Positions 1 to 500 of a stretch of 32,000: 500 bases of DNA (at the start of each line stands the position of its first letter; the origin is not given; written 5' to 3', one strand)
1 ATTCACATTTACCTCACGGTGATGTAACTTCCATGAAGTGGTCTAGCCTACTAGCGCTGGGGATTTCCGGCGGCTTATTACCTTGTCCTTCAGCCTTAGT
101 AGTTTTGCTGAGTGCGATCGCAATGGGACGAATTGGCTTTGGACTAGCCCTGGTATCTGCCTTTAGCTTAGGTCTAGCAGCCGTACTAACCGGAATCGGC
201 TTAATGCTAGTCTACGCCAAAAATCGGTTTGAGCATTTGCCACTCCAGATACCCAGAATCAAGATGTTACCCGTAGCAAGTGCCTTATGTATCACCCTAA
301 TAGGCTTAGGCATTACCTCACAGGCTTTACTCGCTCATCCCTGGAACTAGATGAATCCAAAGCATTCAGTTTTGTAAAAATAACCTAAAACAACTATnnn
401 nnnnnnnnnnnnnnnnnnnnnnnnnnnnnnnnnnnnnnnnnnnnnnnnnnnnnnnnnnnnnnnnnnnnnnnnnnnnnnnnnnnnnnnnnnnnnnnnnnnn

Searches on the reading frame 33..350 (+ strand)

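Call 68: search_protein_families(library=pfam, proteins=[window:33-350:+])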
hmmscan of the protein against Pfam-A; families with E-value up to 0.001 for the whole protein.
window:33-350:+ (105 aa): 2 families
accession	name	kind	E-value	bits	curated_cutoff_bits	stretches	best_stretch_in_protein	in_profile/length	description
PF13386.12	DsbD_2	-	6.7e-08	33.1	24.9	1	3-70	118-185/199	Cytochrome C biogenesis protein transmembrane region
PF03824.22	NicO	-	0.00099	19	27.7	0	2-100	182-282/287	High-affinity nickel-transport protein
